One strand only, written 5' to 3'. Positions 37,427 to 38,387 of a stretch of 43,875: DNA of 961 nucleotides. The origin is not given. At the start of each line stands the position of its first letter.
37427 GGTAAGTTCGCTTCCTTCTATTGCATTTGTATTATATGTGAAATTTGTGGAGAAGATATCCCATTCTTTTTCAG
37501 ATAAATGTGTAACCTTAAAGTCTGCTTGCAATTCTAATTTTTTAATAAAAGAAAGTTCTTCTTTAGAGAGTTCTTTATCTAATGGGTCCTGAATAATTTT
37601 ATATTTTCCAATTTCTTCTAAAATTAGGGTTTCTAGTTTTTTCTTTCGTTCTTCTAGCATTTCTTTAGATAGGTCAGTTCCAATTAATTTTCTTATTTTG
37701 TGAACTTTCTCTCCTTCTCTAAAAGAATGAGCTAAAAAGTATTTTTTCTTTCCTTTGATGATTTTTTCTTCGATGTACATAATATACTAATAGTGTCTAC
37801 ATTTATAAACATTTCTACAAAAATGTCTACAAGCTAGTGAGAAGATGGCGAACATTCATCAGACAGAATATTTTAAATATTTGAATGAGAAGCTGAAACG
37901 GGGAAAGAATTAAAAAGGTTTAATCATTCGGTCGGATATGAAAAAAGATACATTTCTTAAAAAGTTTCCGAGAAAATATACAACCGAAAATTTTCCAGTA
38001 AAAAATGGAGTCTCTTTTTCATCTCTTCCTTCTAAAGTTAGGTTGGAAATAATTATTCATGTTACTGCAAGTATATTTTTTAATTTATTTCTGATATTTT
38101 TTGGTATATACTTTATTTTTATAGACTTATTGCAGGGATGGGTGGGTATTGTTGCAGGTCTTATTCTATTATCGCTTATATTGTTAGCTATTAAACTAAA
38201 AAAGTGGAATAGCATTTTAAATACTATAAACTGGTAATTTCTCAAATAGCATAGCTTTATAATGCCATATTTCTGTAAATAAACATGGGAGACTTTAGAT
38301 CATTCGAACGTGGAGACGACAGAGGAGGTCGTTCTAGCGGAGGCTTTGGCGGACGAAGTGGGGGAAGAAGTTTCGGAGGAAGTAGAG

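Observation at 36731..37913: Fic gene lies in a ~1.1 kb insert bracketed by two diverged copies of the MutS-like gene's last 23 codons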

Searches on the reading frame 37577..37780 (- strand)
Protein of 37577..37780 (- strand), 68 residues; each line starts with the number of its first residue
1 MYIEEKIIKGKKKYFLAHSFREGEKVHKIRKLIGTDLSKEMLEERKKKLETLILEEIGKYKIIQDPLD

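Call 56: predict_structure(alignment_id=A2)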
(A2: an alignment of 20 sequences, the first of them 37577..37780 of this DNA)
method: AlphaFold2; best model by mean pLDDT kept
length: 68 residues; sequences in the alignment: 20
mean_pLDDT: 84.9   pTM: 0.64
mean pLDDT of the five models: 84.9, 84.1, 82.6, 81.8, 81.5
residues with pLDDT >= 90: 35; 70-90: 25; 50-70: 6; < 50: 2
segments of 3 or more residues with pLDDT < 50: none
pLDDT, mean of each block of 10 residues (from residue 1): 91 92 84 92 92 85 54
secondary structure, 60 per line:
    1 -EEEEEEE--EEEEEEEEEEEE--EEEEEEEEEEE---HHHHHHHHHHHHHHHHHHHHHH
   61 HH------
elements in order: E2-8 E11-22 E25-35 H39-62

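Call 59: fold_search(model_id=the predicted structure, library=pdb)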
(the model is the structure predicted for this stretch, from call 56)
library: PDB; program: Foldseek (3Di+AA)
matches with E <= 10: 553; with E <= 0.001: 0
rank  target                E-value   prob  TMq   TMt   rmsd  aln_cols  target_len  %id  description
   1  3rmp_C                3.9e-01  0.72  0.47  0.44   3.6        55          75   13  Structural basis for the recognition of attP substrates by P4-like integrases (released 2012-04-25)
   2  4oqd_A                7.2e-01  0.11  0.28  0.09  13.9        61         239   20  Crystal structure of the tylM1 N,N-dimethyltransferase in complex with SAH and TDP-Qui3NMe2 (released 2014-02-26)
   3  6m81_C                8.3e-01  0.08  0.26  0.09  13.9        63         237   21  Crystal structure of TylM1 Y14F bound to SAH and dTDP-phenol (released 2019-03-13)
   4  9sfp_B                8.9e-01  0.14  0.28  0.06   5.3        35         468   17  Native cytoplasmic lattices from mouse oocytes (released 2026-03-18)
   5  3jtz                  1.1e+00  0.18  0.36  0.33   6.6        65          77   15  Structure of the arm-type binding domain of HPI integrase (released 2009-10-06)
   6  4oqe_A                1.2e+00  0.07  0.26  0.09  13.9        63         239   21  Crystal structure of the tylM1 N,N-dimethyltransferase in complex with SAH and TDP-Fuc3NMe (released 2014-02-26)
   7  6m82                  1.3e+00  0.06  0.26  0.09  14.0        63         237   21  Crystal structure of TylM1 Y14paF bound to SAH and dTDP-phenol (released 2019-03-13)
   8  8igd_A                1.4e+00  0.21  0.46  0.40   5.0        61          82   10  The crystal structure of the minimal interaction domains of DRB7.2:DRB4 complex (released 2024-06-26)
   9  2wj5                  1.4e+00  0.20  0.32  0.24   2.7        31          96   13  Rat alpha crystallin domain (released 2009-08-11)
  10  2wj8_J                1.4e+00  0.09  0.26  0.06   9.3        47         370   23  Respiratory Syncitial Virus RiboNucleoProtein (released 2009-12-08)
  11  2wj8_O                1.4e+00  0.09  0.26  0.05   9.3        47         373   23  Respiratory Syncitial Virus RiboNucleoProtein (released 2009-12-08)
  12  2wj8_A                1.4e+00  0.09  0.26  0.05   9.3        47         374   23  Respiratory Syncitial Virus RiboNucleoProtein (released 2009-12-08)
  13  2wj8_B                1.4e+00  0.09  0.26  0.05   9.3        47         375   23  Respiratory Syncitial Virus RiboNucleoProtein (released 2009-12-08)
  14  2wj8_R                1.4e+00  0.09  0.26  0.05   9.3        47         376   23  Respiratory Syncitial Virus RiboNucleoProtein (released 2009-12-08)
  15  2wj8_C                1.4e+00  0.09  0.26  0.05   9.3        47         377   23  Respiratory Syncitial Virus RiboNucleoProtein (released 2009-12-08)
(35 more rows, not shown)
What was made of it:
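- The best structural match of the N-domain is an integrase arm-type DNA-binding domain (3rmp_C, E 0.39, probability 0.72, TM 0.47; 3jtz at rank 5; call 59). The N-domain's best fold match is an integrase arm-binding domain (call 59).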

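Call 74: search_protein_representatives(alignment_id=A2)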
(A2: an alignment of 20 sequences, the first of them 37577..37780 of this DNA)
Query: 20 sequences, 68 profile positions. Proteins with E-value up to 0.001 (for the whole library): 113; up to 1e-10: 54; up to 1e-30: 0. The best 113 are listed.
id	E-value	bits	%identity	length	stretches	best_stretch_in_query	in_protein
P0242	1.6e-30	121.4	-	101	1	1-68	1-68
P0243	6.5e-30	119.4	-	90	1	1-67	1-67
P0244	3.1e-29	117.2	-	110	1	1-67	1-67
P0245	4.4e-28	113.5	-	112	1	1-68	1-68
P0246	5.9e-26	106.7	-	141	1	1-67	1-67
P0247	9.0e-26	106.1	-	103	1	1-62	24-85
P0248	4.6e-24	100.7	-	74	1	16-67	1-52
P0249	3.3e-23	97.9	-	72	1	1-63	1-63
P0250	1.6e-20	89.3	-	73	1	1-50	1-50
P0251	1.5e-19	86.3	-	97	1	1-67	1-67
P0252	1.0e-18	83.6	-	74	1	1-52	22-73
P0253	3.7e-18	81.8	-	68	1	1-47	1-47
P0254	7.1e-18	80.8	-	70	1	1-50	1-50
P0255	1.1e-17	80.3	-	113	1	1-67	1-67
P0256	2.0e-16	76.2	-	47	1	1-47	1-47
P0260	5.9e-15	71.5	-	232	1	1-67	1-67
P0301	4.9e-10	55.7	-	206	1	1-51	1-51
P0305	2.7e-09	53.4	-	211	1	1-67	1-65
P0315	2.0e-07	47.3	-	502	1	1-47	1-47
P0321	1.0e-06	45.1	-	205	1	1-62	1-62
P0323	2.8e-06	43.7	-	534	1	2-52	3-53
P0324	3.7e-06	43.3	-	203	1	1-61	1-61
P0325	6.1e-06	42.6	-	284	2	1-64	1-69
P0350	7.7e-04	35.9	-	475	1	7-55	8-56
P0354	9.8e-04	35.6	-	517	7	16-30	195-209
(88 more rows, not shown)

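Call 75: search_protein_families(library=pfam, proteins=[P0315, P0323, P0350, P0354, P0325, P0260, P0305, P0321, P0324, P0301], max_evalue=0.001)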
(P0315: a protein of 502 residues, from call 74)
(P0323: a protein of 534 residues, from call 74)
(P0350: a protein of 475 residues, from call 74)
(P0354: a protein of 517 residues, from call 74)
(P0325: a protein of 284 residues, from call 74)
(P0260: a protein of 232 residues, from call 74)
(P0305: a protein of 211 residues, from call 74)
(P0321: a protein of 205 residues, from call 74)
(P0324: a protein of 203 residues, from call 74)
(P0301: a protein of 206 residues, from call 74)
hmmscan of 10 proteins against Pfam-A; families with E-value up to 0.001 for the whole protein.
P0315 (502 aa): 0 families

P0323 (534 aa): 1 family
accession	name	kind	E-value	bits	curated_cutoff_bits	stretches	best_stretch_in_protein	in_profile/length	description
PF00391.29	PEP-utilizers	-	2.6e-24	85.1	23.1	1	456-527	1-72/72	PEP-utilising enzyme, mobile domain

P0350 (475 aa): 1 family
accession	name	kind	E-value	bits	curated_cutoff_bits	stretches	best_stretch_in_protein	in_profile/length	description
PF04108.17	ATG17_like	-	3.6e-06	27.2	43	1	97-227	143-264/355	Autophagy protein ATG17-like domain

P0354 (517 aa): 12 families
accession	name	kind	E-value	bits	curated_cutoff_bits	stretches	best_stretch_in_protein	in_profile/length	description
PF21707.3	ABC_AB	-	1.5e-13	51.2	27.5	0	298-371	9-88/100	Emaravirus ABC_AB protein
PF25653.1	HMG-CoA_red_N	-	4.2e-11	43.9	27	0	152-176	85-109/115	Hydroxymethylglutaryl-CoA reductase, N-terminal domain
PF25213.1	HVO_A0261_N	-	5.2e-09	36.3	35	0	239-267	43-71/86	HVO_A0261 N-terminal domain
PF19047.5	HOOK_N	-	6e-09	36.3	23.5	0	72-118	76-120/146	HOOK domain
PF15538.12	Ntox46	-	4.7e-08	33.6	25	0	58-92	86-120/157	Bacterial toxin 46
PF15059.11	Speriolin_C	-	2.6e-06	27.9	27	0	114-192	33-110/148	Speriolin C-terminus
PF09514.15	SSXRD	-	6.3e-06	26.2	23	0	17-24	12-19/31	SSXRD motif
PF14789.11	THDPS_M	-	1.7e-05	25.3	25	0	63-85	17-39/41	Tetrahydrodipicolinate N-succinyltransferase middle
PF01407.22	Gemini_AL3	-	3.1e-05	24.2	24.1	0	65-110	33-78/119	Geminivirus AL3 protein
PF06605.17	Prophage_tail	-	0.00025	21.2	31.3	0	83-102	91-110/250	Prophage endopeptidase tail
PF20352.3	DUF6647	-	0.00058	20.1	24.1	0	362-392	130-162/174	Domain of unknown function (DUF6647)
PF02920.21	Integrase_DNA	-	0.00088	19.6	27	0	368-391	22-45/70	DNA binding domain of tn916 integrase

P0325 (284 aa): 4 families
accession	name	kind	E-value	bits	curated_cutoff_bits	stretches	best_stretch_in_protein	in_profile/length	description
PF00702.32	Hydrolase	-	2.8e-14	54.4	26.4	1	68-252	1-191/191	haloacid dehalogenase-like hydrolase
PF12710.13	HAD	-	3.7e-07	31.2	27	1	71-239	1-179/189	haloacid dehalogenase-like hydrolase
PF13419.12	HAD_2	-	1e-06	29.4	23.8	1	73-187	3-120/178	Haloacid dehalogenase-like hydrolase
PF08282.18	Hydrolase_3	-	9.5e-06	26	20.9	1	217-277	188-248/255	haloacid dehalogenase-like hydrolase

P0260 (232 aa): 0 families

P0305 (211 aa): 0 families

P0321 (205 aa): 0 families

P0324 (203 aa): 0 families

P0301 (206 aa): 0 families

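Call 91: search_solved_structures(query=A2, max_evalue=10)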
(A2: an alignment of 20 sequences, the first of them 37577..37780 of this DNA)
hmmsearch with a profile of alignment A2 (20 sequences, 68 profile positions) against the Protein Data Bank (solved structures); distinct sequences matched with E-value up to 10: 12.
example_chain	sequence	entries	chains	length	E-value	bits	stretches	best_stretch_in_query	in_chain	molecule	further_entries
4v92_BB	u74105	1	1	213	0.1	16.2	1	17-59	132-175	ES1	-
6o8w_4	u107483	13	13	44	0.17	15.5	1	21-53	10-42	50S ribosomal protein L34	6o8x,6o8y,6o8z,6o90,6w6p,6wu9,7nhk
5li0_6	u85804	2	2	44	0.48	14.1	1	21-52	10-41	50S ribosomal protein L34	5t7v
5tcu_LG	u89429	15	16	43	0.49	14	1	21-52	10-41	50S ribosomal protein L34 | Large ribosomal subunit protein bL34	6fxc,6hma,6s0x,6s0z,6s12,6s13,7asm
4uer_4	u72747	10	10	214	0.59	13.8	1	17-59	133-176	ES1 | 40S ribosomal protein S1-A | Small ribosomal subunit protein eS1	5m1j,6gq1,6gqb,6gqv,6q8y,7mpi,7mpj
4wce_2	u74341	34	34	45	0.6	13.8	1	21-52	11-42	50S ribosomal protein L34 | Large ribosomal subunit protein bL34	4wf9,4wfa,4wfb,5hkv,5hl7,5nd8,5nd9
5i4l_S1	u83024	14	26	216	0.6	13.8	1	17-59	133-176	40S ribosomal protein S1-A | Small ribosomal subunit protein eS1A | RPS1A isoform 1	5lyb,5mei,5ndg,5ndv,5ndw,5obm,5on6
6t4q_SB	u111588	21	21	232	0.67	13.6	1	17-59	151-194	40S ribosomal protein S1-A | Small ribosomal subunit protein eS1A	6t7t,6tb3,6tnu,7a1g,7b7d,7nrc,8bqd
6woo_BB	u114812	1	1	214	0.72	13.5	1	17-59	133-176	eS1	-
4u3m_S1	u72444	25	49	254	0.88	13.2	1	17-59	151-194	40S ribosomal protein S1-A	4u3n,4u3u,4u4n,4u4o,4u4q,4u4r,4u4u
3j6x_S1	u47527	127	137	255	0.88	13.2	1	17-59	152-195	40S ribosomal protein S1 | 40S ribosomal protein S1-A | eS1 (yeast S1)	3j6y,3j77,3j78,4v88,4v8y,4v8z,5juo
6ddd_P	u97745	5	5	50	1.1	12.9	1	21-52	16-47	50S ribosomal protein L34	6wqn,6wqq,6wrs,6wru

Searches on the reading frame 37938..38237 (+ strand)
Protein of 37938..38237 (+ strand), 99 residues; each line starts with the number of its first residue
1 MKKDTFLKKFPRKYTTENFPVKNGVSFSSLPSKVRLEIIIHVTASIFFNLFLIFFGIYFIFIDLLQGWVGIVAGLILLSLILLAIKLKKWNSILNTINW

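Call 5: search_protein_families(library=pfam, proteins=[window:37938-38237:+], max_evalue=0.01)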
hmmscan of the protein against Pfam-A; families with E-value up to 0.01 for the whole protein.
window:37938-38237:+ (99 aa): 0 families

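Call 53: find_homologous_proteins(query=window:37938-38237:+, max_evalue=0.001)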
Query window:37938-38237:+ (99 aa): 1 proteins with E <= 0.001 among 31 candidates.
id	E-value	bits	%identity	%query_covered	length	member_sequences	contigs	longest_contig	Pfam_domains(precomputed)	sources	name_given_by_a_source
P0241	1.2e-55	204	100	100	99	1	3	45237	-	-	-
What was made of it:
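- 37938..38237 (+): 99-aa predicted membrane ORF, lineage-specific (an ORFan). It marks the original downstream DNA that is continuous with the orphan tail. The only homologue among 5.8 billion proteins is itself (call 53).
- On Site-specific integrative element (attL/attR): The exact 'MutS then 37914 onward' arrangement does not exist in the databases (call 53).
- Tried and rejected: The 99-aa ORF downstream has no homologue except itself (call 53), so this test cannot be done.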

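Call 88: search_protein_families(library=phrogs, proteins=[window:37938-38237:+], max_evalue=0.01)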
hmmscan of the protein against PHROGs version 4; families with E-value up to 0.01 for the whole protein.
window:37938-38237:+ (99 aa): 1 family
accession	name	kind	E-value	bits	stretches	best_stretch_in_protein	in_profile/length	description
phrog_25162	-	unknown function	0.0048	17.5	1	36-85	104-153/208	-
